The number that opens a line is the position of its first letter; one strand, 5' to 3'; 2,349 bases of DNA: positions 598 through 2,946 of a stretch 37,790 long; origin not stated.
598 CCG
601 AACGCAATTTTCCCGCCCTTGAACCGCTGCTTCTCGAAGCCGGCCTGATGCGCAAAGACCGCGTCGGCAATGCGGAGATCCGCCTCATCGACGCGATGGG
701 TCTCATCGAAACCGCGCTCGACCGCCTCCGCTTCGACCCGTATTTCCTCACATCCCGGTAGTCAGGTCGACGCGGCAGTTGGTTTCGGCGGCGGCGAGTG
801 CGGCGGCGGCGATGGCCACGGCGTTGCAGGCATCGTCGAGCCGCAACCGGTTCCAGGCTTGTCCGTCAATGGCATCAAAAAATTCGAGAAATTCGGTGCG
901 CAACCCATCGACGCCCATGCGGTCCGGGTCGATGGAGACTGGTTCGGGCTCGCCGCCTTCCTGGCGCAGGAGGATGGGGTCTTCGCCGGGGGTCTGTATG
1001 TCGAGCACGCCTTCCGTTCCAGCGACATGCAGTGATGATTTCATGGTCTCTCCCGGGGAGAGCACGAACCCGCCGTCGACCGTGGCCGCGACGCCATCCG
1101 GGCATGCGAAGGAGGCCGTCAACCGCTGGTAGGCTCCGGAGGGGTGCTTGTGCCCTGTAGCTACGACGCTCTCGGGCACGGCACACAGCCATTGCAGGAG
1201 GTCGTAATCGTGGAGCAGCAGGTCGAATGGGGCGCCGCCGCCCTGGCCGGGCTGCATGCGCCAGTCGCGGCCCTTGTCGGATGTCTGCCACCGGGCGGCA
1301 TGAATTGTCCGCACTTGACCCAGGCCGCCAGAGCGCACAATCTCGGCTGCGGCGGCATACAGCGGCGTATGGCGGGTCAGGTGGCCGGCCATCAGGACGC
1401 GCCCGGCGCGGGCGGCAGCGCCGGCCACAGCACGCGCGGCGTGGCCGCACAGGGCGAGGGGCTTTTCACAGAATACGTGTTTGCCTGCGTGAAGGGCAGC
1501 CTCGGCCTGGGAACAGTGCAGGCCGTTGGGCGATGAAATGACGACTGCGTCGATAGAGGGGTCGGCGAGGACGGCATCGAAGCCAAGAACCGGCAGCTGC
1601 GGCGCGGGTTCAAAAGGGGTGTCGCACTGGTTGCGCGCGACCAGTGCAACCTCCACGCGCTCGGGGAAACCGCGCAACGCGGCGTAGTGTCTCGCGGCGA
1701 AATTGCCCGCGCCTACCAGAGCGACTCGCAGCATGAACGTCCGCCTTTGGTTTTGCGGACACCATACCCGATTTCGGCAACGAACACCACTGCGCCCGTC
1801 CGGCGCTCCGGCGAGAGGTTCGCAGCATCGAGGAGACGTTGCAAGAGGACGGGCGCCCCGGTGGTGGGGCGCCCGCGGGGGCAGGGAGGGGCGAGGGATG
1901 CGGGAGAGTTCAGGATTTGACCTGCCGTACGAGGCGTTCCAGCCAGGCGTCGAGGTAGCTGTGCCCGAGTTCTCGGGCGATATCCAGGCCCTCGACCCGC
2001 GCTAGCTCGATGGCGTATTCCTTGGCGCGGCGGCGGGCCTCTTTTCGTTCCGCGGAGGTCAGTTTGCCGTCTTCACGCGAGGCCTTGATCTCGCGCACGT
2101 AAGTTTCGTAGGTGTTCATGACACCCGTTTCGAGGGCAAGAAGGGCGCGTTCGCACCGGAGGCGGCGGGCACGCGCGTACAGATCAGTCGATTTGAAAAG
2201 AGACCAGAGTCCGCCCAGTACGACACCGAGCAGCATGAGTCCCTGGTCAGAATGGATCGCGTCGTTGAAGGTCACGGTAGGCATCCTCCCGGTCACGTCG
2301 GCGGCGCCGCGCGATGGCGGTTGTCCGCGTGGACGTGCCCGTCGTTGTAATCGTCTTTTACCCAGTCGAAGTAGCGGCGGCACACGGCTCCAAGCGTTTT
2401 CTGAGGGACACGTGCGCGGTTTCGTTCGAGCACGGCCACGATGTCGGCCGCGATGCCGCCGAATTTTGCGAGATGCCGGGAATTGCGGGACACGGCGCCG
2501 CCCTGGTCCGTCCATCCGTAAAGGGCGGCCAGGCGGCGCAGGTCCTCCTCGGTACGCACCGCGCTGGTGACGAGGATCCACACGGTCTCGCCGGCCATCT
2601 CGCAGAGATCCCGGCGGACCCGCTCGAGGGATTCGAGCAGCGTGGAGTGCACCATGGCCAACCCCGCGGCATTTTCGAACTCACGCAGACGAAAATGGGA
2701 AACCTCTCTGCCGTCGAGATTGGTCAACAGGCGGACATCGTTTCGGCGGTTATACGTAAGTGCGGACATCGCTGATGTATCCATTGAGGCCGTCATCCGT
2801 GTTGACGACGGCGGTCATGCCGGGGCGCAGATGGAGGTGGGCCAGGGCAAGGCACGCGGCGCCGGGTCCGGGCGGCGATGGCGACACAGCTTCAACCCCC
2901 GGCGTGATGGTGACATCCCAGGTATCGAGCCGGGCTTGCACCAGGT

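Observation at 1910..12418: Intact phage-derived head / tail-tip / lysis locus with no terminase, integrase, replication, tail-tube or tape-measure genes (candidate domesticated particle system)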

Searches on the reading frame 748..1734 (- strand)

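Call 7: search_protein_families(library=pfam, max_evalue=0.01, proteins=[window:748-1734:-])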
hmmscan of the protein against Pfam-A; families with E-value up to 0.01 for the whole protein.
window:748-1734:- (328 aa): 3 families
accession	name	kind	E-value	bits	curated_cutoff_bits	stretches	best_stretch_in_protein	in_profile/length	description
PF22725.1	GFO_IDH_MocA_C3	-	9.6e-21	74.5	27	1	126-244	1-123/124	GFO/IDH/MocA C-terminal domain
PF01408.29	GFO_IDH_MocA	-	1.3e-20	74.7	24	1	2-118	1-120/120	Oxidoreductase family, NAD-binding Rossmann fold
PF02894.22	GFO_IDH_MocA_C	-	1.1e-16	61.7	22.9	1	131-323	2-217/218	Oxidoreductase family, C-terminal alpha/beta domain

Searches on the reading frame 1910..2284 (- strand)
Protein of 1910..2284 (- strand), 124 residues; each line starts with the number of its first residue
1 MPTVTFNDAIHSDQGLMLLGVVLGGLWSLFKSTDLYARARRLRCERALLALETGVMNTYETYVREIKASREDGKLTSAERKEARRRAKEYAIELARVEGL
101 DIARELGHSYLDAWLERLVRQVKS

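Call 7: search_protein_families(library=pfam, max_evalue=0.01, proteins=[window:1910-2284:-])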
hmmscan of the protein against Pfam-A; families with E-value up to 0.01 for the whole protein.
window:1910-2284:- (124 aa): 0 families

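Call 50: search_protein_families(library=ncbifam, max_evalue=5, proteins=[window:1910-2284:-])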
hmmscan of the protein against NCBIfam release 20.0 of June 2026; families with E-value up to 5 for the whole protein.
window:1910-2284:- (124 aa): 1 family
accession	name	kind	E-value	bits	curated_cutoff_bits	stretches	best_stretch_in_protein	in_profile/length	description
TIGR01466.1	cobJ_cbiH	equivalog_domain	0.061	12.9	246.35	1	52-96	24-67/239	precorrin-3B C(17)-methyltransferase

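Call 51: search_protein_families(library=pfam, max_evalue=10, proteins=[window:1910-2284:-])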
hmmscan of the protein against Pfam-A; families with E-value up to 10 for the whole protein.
window:1910-2284:- (124 aa): 2 families
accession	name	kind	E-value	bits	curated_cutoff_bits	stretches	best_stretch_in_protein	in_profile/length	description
PF06305.16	LapA_dom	-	0.02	15.2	28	1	16-45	26-55/64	Lipopolysaccharide assembly protein A domain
PF02817.22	E3_binding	-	0.26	12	23.7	1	83-99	7-23/36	e3 binding domain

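Call 98: search_protein_families(library=phrogs, max_evalue=0.05, proteins=[window:1910-2284:-])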
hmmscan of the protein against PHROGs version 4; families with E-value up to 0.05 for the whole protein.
window:1910-2284:- (124 aa): 1 family
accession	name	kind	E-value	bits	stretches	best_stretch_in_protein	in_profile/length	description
phrog_13712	-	lysis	0.0042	18.1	1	50-121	57-124/175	holin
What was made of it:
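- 1910..2284 (-): g13, single-pass membrane protein, holin-like (124 aa). Weak PHROG holin hit at 0.004 (call 98).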

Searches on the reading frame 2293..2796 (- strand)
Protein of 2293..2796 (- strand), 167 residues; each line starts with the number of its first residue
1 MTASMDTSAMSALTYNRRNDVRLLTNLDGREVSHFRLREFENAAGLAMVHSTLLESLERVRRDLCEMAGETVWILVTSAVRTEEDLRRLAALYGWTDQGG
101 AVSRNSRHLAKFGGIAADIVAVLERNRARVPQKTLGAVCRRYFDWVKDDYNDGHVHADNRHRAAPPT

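Call 7: search_protein_families(library=pfam, max_evalue=0.01, proteins=[window:2293-2796:-])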
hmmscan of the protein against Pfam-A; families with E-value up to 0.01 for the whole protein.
window:2293-2796:- (167 aa): 1 family
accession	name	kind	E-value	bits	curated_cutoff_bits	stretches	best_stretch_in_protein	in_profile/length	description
PF18745.7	SNAD2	-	0.0096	16.2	25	0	75-151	53-131/200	Secreted Novel AID/APOBEC-like Deaminase 2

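Call 50: search_protein_families(library=ncbifam, max_evalue=5, proteins=[window:2293-2784:-])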
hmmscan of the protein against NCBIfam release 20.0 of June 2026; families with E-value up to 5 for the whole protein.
window:2293-2784:- (163 aa): 1 family
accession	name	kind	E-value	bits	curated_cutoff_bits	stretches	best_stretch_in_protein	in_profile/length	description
TIGR04068.1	rSAM_ocin_clost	equivalog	0.27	10.1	500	1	9-66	187-242/462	Cys-rich peptide radical SAM maturase CcpM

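Call 51: search_protein_families(library=pfam, max_evalue=10, proteins=[window:2293-2784:-])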
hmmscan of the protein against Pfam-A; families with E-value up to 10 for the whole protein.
window:2293-2784:- (163 aa): 2 families
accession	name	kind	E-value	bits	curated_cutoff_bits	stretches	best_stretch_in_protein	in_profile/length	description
PF18745.7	SNAD2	-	0.0092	16.3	25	1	71-147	53-131/200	Secreted Novel AID/APOBEC-like Deaminase 2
PF18979.5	DUF5715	-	0.021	14.9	26.8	1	47-115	57-117/171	Family of unknown function (DUF5715)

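Call 63: search_solved_structures(query=A9, max_evalue=5, show_alignments=1)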
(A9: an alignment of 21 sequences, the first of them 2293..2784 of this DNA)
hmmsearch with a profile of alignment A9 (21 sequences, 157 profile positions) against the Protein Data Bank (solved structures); distinct sequences matched with E-value up to 5: 2.
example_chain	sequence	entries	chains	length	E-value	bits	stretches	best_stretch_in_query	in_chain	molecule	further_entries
3gc2_A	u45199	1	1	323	0.096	15.4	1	8-105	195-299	o-succinylbenzoate synthase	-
8tdi_L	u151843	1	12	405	0.38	13.5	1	14-51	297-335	P2B11 Glucuronide-3-dehydrogenase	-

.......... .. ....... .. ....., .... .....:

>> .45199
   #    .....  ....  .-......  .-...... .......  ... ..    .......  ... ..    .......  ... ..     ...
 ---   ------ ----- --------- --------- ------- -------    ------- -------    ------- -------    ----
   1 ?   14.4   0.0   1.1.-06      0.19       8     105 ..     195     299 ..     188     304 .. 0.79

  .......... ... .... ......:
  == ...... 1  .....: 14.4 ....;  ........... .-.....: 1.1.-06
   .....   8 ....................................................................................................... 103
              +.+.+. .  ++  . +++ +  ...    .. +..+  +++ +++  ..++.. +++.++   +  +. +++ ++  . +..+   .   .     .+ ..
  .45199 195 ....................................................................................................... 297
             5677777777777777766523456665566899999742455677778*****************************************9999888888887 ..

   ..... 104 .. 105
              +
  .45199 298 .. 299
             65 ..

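Call 91: search_protein_representatives(protein=window:2293-2784:-)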
Query: 163 residues. Proteins with E-value up to 0.001 (for the whole library): 95; up to 1e-10: 86; up to 1e-30: 24. The best 95 are listed.
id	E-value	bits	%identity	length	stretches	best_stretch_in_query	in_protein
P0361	9.8e-47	174.9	59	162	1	12-157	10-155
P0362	1.0e-46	174.8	56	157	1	12-157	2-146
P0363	5.9e-45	169.1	55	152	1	13-157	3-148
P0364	1.2e-44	168.1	65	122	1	8-127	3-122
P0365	1.4e-44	167.9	60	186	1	14-160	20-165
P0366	7.2e-40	152.6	57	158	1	13-159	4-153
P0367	1.7e-39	151.3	51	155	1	11-158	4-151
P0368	4.9e-38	146.6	68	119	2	23-100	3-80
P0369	1.2e-37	145.4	64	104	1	57-158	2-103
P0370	1.6e-37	144.9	55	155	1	13-156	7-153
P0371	2.9e-37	144.1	53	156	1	11-156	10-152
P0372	5.1e-37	143.3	50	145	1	14-158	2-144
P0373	3.2e-36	140.7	50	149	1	14-159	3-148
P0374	5.4e-36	140.0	49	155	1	13-156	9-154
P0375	5.4e-35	136.7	70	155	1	12-108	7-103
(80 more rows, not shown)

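Call 94: search_protein_families(library=pfam, alignment_id=A13, max_evalue=0.01)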
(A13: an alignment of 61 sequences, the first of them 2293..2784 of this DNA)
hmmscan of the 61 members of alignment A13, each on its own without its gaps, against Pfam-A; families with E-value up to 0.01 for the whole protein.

A. member 1, window:2293-2784:- (163 aa): 1 family
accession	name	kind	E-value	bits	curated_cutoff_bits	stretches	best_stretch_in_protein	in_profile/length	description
PF18745.7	SNAD2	-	0.0092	16.3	25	0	71-147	53-131/200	Secreted Novel AID/APOBEC-like Deaminase 2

B. families by the number of members that match (of 61 scanned): 6 families
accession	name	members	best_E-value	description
PF08291.16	Peptidase_M15_3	9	1.1e-10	Peptidase M15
PF05951.18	Peptidase_M15_2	1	5e-08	Bacterial protein of unknown function (DUF882)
PF13988.11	DUF4225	1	0.0019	Protein of unknown function (DUF4225)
PF01996.21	F420_ligase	1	0.0036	F420-0:Gamma-glutamyl ligase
PF18979.5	DUF5715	1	0.0069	Family of unknown function (DUF5715)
PF18745.7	SNAD2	1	0.0092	Secreted Novel AID/APOBEC-like Deaminase 2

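Call 95: search_solved_structures(query=A13, max_evalue=5, show_alignments=2)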
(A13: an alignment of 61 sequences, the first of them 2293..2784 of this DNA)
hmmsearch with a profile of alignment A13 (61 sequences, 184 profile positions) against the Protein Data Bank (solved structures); distinct sequences matched with E-value up to 5: 28.
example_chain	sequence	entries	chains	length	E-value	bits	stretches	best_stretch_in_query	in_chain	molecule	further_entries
3k7i_B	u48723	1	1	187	0.00093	21.7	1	89-163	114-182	Indian hedgehog protein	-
3k7j_B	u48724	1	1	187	0.00099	21.6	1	90-163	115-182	Indian hedgehog protein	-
3k7h_B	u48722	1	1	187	0.00099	21.6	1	90-163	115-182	Indian hedgehog protein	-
3k7g_B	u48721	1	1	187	0.001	21.6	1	90-163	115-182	Indian hedgehog protein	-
3n1r_A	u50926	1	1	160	0.0015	21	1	90-159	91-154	Sonic hedgehog protein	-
2wg4_A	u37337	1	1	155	0.0015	21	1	90-158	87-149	SONIC HEDGEHOG PROTEIN N-PRODUCT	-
1vhh_A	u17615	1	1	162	0.0015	21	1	90-159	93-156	SONIC HEDGEHOG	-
3ho5_H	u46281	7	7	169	0.0015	21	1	90-160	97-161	Sonic hedgehog protein | Sonic hedgehog protein N-product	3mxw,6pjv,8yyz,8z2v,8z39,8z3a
6e1h_C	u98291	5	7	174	0.0016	20.9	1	90-160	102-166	Sonic hedgehog protein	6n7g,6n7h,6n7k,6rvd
3m1n_A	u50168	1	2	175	0.0017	20.8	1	90-160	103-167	Sonic hedgehog protein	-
6oev_C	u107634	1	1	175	0.0017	20.8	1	90-160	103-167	Sonic hedgehog protein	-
2wfx_A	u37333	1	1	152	0.0017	20.8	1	90-158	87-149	SONIC HEDGEHOG PROTEIN N-PRODUCT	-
6dmy_B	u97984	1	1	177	0.0017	20.8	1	90-160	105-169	Sonic hedgehog protein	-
3n1f_A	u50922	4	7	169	0.0026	20.2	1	90-157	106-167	Indian hedgehog protein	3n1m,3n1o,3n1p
7rpk_H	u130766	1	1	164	0.003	20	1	90-157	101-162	Sonic hedgehog protein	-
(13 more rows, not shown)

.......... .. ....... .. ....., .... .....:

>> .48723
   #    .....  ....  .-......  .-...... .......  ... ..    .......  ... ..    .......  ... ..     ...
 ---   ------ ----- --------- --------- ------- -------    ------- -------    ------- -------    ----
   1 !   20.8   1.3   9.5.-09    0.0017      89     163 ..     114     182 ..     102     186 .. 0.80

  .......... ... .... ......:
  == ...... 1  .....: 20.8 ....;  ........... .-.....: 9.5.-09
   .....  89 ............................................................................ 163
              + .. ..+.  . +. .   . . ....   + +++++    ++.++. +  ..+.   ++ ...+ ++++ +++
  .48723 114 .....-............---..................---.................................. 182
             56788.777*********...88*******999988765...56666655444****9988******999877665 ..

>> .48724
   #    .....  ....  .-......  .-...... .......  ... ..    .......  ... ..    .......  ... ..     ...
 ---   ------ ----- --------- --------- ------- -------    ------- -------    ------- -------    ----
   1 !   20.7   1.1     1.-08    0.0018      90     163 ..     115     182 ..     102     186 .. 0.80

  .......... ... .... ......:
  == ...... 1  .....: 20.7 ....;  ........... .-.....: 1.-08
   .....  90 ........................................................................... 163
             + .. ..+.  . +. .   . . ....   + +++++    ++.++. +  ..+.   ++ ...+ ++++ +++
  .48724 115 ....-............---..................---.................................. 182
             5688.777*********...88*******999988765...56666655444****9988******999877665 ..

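Call 98: search_protein_families(library=phrogs, max_evalue=0.05, proteins=[window:2293-2784:-])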
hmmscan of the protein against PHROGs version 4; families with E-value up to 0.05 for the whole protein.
window:2293-2784:- (163 aa): 0 families
